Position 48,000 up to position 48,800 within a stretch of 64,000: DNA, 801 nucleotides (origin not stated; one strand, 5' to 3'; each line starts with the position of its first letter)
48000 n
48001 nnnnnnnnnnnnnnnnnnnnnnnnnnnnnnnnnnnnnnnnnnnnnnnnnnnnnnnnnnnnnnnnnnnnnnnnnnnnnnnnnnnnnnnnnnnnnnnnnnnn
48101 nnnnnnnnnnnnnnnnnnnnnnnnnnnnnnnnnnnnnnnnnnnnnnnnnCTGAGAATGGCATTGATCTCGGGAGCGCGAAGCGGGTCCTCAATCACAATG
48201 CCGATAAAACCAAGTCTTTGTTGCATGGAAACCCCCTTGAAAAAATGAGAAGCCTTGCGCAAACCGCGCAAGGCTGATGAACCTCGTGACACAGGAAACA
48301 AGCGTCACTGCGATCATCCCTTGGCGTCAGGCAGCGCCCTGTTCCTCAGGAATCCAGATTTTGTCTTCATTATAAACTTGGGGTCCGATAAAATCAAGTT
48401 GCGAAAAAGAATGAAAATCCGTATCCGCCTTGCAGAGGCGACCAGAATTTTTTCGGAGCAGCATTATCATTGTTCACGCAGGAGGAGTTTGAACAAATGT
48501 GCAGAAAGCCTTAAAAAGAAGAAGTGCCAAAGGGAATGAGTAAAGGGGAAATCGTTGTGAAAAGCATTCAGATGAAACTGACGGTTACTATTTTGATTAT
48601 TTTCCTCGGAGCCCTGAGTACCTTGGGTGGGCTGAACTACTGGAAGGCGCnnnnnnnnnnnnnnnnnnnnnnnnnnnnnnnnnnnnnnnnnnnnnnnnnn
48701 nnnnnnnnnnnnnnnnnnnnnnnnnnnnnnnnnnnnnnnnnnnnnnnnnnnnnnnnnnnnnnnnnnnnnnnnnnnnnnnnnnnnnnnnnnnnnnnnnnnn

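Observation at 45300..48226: hydF - aspartase - TM1266-like ACT gene trio without hydE/hydG in the window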

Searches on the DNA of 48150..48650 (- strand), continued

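Call 56: search_with_rna_model(model_id=R2, sources=[L008, L022, L027, L036, L049, L054, L071, L074, L076], max_evalue=10, show_alignments=10)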
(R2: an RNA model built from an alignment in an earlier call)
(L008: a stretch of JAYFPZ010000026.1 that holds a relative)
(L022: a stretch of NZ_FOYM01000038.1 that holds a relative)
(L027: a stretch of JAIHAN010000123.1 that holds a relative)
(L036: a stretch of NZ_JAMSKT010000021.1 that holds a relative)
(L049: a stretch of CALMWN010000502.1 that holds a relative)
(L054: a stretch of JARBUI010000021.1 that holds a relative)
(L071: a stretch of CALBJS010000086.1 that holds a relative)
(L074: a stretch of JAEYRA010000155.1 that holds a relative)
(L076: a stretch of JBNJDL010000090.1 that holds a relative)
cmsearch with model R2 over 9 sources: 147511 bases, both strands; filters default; matches with E-value up to 10: 6.
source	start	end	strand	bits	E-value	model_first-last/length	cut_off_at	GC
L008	6970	7006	+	18.4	0.059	1-38/38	no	0.41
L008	6273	6308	+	15.7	0.28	1-38/38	no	0.42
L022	7649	7691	+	14.4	0.57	1-38/38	no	0.63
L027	2281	2335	+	14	0.72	1-38/38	no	0.45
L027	10757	10796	-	11.8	2.5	1-38/38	no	0.7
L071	581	615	+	11.3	3.3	1-38/38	no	0.57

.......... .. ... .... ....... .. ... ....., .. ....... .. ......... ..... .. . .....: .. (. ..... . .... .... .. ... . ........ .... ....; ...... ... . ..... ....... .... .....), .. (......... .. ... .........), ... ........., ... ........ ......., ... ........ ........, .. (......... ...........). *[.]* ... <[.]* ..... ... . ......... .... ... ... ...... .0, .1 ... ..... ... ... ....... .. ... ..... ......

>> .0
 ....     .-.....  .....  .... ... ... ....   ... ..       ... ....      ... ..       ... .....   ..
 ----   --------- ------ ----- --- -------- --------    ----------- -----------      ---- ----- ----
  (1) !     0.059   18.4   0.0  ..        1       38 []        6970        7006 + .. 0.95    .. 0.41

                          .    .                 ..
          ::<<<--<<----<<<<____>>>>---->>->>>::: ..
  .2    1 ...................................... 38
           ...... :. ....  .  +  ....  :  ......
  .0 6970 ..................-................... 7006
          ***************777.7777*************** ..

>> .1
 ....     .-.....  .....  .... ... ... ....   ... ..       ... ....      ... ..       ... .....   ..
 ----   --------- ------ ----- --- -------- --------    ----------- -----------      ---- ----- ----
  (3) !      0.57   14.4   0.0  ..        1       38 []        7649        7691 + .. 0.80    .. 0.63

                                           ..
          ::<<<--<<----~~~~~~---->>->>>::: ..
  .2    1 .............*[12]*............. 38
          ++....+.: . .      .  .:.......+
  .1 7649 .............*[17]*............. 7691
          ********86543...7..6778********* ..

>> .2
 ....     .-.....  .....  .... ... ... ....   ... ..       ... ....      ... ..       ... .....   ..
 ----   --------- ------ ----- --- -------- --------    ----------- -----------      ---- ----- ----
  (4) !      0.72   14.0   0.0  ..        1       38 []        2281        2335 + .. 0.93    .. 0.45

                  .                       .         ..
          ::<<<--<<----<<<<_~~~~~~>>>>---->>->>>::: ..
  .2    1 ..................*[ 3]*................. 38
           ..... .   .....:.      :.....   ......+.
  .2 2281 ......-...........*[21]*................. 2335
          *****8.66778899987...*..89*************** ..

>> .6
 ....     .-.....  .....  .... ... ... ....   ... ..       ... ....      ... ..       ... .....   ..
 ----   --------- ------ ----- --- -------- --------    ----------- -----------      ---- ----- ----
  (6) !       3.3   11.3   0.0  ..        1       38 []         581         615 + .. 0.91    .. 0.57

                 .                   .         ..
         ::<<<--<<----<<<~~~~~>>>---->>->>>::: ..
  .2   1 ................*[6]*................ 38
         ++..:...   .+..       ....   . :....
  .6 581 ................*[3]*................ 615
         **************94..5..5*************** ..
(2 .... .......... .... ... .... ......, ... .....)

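Call 72: search_with_rna_model(model_id=R2, sources=[L211, L212, L213, L214], max_evalue=10, show_alignments=6)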
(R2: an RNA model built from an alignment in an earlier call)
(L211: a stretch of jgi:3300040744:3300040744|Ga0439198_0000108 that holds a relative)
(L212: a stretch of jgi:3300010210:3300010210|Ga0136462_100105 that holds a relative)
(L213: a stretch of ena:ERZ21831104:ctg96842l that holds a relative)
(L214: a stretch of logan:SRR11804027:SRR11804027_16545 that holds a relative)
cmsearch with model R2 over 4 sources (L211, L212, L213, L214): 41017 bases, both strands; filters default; matches with E-value up to 10: 5.
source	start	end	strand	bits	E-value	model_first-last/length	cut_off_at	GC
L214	4957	4996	+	14.9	0.12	1-38/38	no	0.65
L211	617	655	+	13.8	0.22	1-38/38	no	0.64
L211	4854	4900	+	12.7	0.41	1-38/38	no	0.51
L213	4959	4990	+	10.6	1.4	4-34/38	no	0.66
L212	6383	6402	-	9.7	2.3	10-29/38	no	0.45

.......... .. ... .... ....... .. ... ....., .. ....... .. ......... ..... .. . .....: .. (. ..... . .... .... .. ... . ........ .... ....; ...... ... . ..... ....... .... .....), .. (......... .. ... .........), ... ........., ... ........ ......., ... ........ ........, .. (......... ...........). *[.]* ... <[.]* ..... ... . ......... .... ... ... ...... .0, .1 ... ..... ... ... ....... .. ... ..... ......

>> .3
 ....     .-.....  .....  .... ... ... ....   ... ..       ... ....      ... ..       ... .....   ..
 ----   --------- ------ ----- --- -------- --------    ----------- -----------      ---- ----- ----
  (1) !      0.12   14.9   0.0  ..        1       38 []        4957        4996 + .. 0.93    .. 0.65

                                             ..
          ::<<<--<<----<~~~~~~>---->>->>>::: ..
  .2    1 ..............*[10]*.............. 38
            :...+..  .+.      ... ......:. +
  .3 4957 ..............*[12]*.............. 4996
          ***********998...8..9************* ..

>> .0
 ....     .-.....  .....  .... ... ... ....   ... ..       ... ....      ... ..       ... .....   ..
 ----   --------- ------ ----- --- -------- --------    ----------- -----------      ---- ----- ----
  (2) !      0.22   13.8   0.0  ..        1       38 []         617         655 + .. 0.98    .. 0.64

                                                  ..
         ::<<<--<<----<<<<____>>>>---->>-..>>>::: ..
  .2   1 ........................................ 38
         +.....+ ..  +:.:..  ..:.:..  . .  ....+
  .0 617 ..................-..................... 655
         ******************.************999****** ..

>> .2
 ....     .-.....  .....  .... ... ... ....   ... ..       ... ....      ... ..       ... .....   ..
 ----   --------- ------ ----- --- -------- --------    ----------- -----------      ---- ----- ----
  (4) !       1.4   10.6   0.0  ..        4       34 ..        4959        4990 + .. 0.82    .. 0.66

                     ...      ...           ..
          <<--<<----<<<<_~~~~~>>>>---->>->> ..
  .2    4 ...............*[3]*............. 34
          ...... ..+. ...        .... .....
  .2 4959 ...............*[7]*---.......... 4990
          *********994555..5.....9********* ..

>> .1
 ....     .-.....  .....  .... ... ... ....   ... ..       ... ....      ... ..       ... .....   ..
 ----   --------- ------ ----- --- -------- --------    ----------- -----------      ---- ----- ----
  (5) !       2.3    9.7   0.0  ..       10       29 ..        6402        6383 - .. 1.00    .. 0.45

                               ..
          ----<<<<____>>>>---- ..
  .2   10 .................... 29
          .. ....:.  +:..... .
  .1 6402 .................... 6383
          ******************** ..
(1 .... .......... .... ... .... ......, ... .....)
